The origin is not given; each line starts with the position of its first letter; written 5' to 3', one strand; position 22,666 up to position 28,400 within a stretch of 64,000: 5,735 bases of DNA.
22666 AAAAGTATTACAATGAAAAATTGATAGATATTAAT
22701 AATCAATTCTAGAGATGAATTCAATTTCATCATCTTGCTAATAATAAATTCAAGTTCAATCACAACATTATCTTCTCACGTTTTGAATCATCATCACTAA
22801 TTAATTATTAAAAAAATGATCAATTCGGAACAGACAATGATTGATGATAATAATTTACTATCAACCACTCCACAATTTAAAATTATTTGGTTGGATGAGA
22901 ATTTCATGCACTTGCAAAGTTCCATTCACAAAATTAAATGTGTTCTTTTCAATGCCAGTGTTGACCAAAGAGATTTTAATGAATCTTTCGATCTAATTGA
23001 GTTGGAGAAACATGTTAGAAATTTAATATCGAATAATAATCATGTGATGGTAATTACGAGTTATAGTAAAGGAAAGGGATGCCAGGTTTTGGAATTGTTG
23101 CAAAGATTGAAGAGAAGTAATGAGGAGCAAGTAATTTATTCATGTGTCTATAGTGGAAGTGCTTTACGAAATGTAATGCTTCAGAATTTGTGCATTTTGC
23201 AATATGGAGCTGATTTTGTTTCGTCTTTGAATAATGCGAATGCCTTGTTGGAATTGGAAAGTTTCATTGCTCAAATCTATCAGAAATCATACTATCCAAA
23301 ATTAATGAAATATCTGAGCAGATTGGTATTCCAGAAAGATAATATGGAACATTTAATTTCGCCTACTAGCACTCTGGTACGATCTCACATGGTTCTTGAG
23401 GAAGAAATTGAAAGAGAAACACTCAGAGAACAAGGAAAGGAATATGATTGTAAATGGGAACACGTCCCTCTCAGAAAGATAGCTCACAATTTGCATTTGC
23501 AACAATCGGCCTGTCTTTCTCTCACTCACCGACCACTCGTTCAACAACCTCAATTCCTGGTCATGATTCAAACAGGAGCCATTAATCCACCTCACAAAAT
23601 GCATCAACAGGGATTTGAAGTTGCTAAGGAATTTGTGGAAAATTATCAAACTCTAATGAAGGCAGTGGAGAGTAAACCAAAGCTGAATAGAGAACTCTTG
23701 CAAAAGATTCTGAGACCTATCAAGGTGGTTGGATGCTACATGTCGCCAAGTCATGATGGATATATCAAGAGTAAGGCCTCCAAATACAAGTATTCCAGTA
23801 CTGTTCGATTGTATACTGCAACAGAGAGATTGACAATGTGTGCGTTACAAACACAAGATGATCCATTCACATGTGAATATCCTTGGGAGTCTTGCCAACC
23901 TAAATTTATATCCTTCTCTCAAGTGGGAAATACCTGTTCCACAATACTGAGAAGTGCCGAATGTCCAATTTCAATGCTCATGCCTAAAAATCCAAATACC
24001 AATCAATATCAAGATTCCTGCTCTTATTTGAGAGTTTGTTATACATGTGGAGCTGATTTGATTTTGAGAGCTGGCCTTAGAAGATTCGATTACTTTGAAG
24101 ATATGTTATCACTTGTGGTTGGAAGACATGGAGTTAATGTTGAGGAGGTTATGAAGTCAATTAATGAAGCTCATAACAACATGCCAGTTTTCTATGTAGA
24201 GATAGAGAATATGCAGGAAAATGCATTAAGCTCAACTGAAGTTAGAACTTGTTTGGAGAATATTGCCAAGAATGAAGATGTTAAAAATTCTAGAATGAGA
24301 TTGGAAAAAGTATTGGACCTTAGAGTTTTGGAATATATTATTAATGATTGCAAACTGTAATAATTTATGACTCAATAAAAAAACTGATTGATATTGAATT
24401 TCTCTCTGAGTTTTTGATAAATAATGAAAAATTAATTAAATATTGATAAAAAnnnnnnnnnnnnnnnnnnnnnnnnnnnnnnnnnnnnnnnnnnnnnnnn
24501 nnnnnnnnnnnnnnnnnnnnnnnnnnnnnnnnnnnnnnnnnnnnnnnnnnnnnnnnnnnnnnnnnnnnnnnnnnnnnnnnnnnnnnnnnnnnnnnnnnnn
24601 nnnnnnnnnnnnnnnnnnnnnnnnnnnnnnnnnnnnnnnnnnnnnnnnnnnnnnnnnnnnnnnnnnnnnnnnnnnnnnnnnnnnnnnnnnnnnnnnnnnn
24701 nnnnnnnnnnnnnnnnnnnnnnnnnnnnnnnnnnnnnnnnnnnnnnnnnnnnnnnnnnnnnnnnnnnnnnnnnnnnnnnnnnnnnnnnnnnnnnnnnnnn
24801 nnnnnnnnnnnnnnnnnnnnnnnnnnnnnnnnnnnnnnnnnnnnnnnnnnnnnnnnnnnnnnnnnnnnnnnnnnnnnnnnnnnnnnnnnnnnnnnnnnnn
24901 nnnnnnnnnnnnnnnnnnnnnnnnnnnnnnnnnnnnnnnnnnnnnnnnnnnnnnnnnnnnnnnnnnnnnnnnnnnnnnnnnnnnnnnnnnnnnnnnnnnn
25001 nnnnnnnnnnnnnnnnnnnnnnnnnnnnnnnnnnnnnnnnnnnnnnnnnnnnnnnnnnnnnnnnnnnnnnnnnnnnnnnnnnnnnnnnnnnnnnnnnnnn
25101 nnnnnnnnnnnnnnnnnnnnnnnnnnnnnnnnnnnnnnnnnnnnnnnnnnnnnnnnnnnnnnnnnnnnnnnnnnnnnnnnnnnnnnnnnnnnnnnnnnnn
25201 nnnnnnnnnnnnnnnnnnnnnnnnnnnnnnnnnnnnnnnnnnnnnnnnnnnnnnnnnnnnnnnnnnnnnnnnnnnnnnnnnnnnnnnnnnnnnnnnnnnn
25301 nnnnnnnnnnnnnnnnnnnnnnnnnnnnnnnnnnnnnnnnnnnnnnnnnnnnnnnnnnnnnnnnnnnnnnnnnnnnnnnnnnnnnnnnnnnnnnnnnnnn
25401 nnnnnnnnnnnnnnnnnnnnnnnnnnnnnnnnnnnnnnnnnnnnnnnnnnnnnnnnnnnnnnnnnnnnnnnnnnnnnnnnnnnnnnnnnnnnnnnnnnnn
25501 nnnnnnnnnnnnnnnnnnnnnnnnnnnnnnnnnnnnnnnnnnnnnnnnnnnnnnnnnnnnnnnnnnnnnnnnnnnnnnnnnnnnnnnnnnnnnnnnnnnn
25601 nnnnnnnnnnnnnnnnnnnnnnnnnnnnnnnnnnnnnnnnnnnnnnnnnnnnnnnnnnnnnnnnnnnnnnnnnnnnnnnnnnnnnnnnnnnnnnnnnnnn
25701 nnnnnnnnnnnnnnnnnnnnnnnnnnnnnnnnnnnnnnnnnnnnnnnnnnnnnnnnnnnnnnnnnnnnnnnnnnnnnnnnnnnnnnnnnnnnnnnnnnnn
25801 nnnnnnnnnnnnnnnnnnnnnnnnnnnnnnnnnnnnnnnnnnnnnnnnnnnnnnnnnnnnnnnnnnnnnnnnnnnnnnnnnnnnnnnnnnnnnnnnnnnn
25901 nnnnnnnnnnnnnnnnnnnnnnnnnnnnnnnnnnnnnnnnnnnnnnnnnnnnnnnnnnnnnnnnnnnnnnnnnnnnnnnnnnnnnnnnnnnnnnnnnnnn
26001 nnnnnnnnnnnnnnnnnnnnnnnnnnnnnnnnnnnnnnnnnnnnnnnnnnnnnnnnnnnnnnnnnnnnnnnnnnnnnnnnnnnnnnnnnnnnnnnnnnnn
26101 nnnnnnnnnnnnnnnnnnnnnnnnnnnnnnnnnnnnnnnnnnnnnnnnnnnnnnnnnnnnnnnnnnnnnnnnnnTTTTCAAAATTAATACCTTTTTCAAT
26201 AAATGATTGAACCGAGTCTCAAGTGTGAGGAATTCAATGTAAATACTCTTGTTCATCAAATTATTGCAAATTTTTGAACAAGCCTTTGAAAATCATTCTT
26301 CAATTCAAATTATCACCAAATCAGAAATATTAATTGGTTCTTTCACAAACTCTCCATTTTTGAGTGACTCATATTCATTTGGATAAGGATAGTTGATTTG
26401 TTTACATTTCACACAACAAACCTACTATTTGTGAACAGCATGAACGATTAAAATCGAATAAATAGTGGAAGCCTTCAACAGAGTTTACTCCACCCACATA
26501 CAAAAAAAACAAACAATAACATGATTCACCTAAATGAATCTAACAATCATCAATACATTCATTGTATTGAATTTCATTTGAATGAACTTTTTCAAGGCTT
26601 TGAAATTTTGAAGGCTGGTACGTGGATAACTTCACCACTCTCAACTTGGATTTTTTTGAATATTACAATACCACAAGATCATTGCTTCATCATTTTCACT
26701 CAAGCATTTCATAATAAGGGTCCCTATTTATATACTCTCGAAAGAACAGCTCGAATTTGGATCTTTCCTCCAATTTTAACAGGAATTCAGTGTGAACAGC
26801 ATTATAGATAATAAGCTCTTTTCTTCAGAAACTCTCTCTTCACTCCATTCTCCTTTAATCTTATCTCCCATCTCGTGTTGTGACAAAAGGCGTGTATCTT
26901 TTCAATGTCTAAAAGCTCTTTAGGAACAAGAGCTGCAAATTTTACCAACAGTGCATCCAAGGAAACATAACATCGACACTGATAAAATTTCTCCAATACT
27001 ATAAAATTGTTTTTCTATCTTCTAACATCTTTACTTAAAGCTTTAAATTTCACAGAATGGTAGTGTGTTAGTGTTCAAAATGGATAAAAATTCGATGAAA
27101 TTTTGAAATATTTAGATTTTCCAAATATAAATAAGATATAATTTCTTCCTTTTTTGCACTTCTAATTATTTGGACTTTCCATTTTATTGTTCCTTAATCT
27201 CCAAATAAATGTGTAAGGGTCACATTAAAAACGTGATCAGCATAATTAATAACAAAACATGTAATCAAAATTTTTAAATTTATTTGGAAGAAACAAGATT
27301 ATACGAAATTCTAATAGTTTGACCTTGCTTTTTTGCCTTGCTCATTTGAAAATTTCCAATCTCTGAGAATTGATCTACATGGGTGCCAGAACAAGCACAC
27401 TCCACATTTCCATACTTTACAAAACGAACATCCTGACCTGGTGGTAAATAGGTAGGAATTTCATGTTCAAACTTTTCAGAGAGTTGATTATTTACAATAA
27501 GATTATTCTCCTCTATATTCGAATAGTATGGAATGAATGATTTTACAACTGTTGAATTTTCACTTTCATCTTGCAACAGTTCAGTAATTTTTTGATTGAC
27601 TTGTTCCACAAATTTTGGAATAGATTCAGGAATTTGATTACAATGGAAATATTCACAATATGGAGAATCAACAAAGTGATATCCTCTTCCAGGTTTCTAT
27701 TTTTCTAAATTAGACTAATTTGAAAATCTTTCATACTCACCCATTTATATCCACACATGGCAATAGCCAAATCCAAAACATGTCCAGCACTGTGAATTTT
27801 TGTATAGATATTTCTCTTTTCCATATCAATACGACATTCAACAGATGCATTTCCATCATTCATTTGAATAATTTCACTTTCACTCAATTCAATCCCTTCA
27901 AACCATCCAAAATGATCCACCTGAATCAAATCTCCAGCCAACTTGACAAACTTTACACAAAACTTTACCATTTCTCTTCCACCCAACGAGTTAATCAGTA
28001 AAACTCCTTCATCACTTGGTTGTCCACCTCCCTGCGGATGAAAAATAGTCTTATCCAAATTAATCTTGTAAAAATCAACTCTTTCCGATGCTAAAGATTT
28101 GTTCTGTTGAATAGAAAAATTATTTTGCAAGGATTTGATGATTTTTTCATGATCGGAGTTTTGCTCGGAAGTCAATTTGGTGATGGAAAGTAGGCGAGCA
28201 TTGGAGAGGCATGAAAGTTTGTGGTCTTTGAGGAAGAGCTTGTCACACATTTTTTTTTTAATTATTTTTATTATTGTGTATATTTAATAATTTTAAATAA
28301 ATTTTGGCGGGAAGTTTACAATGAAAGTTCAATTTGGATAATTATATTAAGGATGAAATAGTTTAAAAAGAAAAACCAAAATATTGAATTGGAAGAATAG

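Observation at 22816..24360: NMNAT-type NAD-biosynthesis nucleotidyltransferase with a long N-terminal domain of unknown function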

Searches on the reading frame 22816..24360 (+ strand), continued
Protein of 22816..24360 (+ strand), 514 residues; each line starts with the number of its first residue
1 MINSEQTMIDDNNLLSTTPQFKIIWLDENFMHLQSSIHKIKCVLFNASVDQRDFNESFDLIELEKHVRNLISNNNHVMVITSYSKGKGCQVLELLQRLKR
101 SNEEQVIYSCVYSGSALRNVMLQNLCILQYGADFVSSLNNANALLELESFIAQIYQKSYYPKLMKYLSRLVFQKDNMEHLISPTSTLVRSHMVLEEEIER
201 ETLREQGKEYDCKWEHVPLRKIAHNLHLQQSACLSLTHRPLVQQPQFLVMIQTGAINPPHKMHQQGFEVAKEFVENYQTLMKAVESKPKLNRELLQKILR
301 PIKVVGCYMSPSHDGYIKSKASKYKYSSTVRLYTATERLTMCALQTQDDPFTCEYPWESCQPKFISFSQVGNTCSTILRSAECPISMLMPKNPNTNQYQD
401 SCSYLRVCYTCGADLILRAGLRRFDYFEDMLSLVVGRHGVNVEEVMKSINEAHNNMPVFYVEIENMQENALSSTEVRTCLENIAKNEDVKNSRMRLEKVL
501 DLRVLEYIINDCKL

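Call 51: find_related_loci(query=A3, collection=metagenome_contigs, flank=3000)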
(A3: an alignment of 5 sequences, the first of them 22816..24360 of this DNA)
Query A3 (514 aa) in metagenome_contigs; peptide patterns used: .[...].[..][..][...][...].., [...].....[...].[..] (x = any residue, [..] = any of these).
128 stretches matched a pattern, but none encodes a relative of the query by tblastn (E <= 1e-3).

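Call 58: search_protein_families(library=pfam, proteins=[P0002], max_evalue=1)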
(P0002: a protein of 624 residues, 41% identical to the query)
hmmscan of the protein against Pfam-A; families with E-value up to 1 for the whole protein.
P0002 (624 aa): 3 families
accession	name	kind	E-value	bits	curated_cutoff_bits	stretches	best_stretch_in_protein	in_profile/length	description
PF01467.32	CTP_transf_like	-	0.00058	20.5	21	0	342-366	2-26/133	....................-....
PF13035.11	DUF3896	-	0.59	10.8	25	0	282-297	31-46/61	Protein of unknown function (DUF3896)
PF13072.11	MciZ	-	0.6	10.4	22.2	0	284-303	18-37/37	Mother cell inhibitor of FtsZ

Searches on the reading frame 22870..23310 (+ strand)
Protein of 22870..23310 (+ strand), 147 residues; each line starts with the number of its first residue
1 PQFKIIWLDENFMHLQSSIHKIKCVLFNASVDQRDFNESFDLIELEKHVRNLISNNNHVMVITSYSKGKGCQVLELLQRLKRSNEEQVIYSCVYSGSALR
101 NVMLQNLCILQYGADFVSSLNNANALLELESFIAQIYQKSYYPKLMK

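Call 21: search_protein_families(library=pfam, proteins=[window:22870-23310:+], max_evalue=10)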
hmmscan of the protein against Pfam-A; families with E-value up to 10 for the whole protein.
window:22870-23310:+ (147 aa): 3 families
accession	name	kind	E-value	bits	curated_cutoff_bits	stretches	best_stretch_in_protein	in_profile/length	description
PF14806.11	Coatomer_b_Cpla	-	0.02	15.3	32.7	1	22-113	14-103/128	Coatomer beta subunit appendage platform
PF14633.12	SH2_2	-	0.04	13.8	27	1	45-97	110-162/211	SH2 domain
PF25051.1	WHD_MCM8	-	0.066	13.7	26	1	72-128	16-70/80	MCM8 winged helix domain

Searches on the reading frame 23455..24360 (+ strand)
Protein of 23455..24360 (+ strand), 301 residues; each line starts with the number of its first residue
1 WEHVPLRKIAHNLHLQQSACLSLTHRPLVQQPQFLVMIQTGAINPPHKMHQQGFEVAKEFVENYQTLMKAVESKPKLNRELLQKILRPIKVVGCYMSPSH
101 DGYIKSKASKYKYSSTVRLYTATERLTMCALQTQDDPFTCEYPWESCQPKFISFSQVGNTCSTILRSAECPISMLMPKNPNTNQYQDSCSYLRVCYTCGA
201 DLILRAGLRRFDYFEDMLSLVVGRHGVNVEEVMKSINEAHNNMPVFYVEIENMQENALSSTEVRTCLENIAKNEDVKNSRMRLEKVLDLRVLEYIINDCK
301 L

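Call 54: find_homologous_proteins(query=A6, max_evalue=0.1)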
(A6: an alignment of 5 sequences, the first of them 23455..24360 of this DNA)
Query A6 (5 sequences) (301 aa, profile of the alignment): 13 proteins with E <= 0.1 among 2057 candidates.
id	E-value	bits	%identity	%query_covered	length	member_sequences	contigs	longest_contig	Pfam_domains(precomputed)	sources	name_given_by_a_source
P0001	5.4e-149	514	100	100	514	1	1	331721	-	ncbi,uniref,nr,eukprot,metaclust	ncbi:nicotinamide-nucleotide adenylyltransferase [Naegleria gruberi]|uniref:Nicotinamide-nucleotide 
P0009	3.3e-22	97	29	77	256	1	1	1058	PF01467.33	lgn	-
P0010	3.9e-18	84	27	58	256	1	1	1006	PF01467.33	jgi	-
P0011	2.9e-11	61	27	88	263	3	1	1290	PF01467.33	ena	-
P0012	2.8e-6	45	27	50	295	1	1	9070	PF01467.33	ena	-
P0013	2.9e-6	45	26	41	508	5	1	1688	PF07714.24,PF00069.32,PF01467.33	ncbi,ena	-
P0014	3.1e-6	45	25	57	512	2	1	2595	PF07714.24,PF00069.32,PF01467.33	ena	-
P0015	4.6e-6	44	26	50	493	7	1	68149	PF07714.24,PF00069.32,PF01467.33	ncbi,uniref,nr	ncbi:unnamed protein product [Adineta steineri]|uniref:Protein kinase domain-containing protein n=1 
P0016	4.5e-5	41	27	39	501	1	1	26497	PF07714.24,PF00069.32,PF01467.33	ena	-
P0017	4.8e-5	41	25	50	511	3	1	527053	PF07714.24,PF00069.32,PF01467.33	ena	-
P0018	1.7e-4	39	28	26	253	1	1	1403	PF01467.33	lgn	-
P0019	5.0e-4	37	26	50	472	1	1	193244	PF07714.24,PF00069.32,PF01467.33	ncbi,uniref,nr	ncbi:unnamed protein product [Adineta steineri]|uniref:Protein kinase domain-containing protein n=1 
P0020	2.3e-3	35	24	32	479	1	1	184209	PF01467.33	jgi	-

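Call 57: search_solved_structures(query=P0009, max_evalue=1, show_alignments=1)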
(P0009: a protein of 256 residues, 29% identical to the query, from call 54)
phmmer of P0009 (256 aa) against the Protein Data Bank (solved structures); distinct sequences matched with E-value up to 1: 11.
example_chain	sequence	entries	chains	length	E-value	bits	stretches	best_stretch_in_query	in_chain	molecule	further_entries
9rpk_A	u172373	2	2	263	2.9e-10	43.2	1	15-173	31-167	Nicotinamide/nicotinic acid mononucleotide adenylyltransferase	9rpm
1gzu_A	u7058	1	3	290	3e-10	43.2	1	23-98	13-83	NICOTINAMIDE MONONUCLEOTIDE ADENYLYL TRANSFERASE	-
1kqn_A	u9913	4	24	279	3.4e-10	43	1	24-72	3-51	NICOTINAMIDE MONONUCLEOTIDE ADENYLYL TRANSFERASE | Nicotinamide/nicotinic acid mononucleotide adenylyltransferase 1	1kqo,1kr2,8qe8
1kku_A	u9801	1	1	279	3.5e-10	42.9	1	24-72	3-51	NICOTINAMIDE MONONUCLEOTIDE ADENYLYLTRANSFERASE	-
5z9r_A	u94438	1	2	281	2.7e-07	33.5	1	26-78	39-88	Nicotinamide/nicotinic acid mononucleotide adenylyltransferase 3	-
1nup_A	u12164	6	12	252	1.7e-06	30.8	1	27-74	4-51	FKSG76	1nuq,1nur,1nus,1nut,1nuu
1kam_A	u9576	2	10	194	4e-06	29.7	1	96-251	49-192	NICOTINATE-NUCLEOTIDE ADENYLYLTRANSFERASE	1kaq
3k9w_A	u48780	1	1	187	0.017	17.7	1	209-248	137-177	Phosphopantetheine adenylyltransferase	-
3pxu_A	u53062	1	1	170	0.018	17.6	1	209-248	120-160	Phosphopantetheine adenylyltransferase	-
9iw1_A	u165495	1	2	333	0.041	16.5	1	24-73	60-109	Nicotinamide-nucleotide adenylyltransferase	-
2h29_A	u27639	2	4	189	0.045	16.4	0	212-248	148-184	Probable nicotinate-nucleotide adenylyltransferase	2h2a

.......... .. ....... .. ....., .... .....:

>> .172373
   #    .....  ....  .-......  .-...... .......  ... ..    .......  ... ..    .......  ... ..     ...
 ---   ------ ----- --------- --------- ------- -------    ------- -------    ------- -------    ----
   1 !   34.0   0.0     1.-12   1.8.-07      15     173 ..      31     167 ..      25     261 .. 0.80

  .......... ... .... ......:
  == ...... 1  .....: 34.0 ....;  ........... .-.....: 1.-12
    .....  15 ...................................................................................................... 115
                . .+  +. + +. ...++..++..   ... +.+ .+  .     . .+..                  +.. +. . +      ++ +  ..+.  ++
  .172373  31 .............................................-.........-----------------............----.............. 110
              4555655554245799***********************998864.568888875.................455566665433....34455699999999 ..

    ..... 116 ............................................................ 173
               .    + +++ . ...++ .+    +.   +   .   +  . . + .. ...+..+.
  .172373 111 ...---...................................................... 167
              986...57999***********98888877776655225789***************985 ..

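Call 58: search_protein_families(library=pfam, proteins=[P0009], max_evalue=1)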
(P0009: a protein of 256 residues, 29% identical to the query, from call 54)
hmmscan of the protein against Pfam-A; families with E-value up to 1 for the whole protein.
P0009 (256 aa): 2 families
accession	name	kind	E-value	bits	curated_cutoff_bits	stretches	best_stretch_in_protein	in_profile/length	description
PF01467.32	CTP_transf_like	-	2.2e-10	41.3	21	2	97-225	41-132/133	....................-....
PF01747.23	ATP-sulfurylase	-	0.036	13.9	24.3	0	26-54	18-44/212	ATP-sulfurylase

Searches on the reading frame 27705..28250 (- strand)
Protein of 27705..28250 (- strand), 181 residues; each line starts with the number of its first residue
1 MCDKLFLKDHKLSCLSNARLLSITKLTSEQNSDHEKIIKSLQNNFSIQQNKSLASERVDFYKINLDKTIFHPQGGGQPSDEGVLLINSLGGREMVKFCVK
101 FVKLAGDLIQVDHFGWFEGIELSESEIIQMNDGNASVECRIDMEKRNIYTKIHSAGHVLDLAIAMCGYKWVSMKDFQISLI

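Call 67: search_protein_families(library=pfam, proteins=[window:27705-28250:-], max_evalue=0.001)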
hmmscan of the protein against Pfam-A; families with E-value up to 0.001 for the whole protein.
window:27705-28250:- (181 aa): 1 family
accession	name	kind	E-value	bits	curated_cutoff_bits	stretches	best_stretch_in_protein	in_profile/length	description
PF01411.24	tRNA-synt_2c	-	2.8e-05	23.3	30.3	1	30-129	458-545/552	tRNA synthetases class II (A)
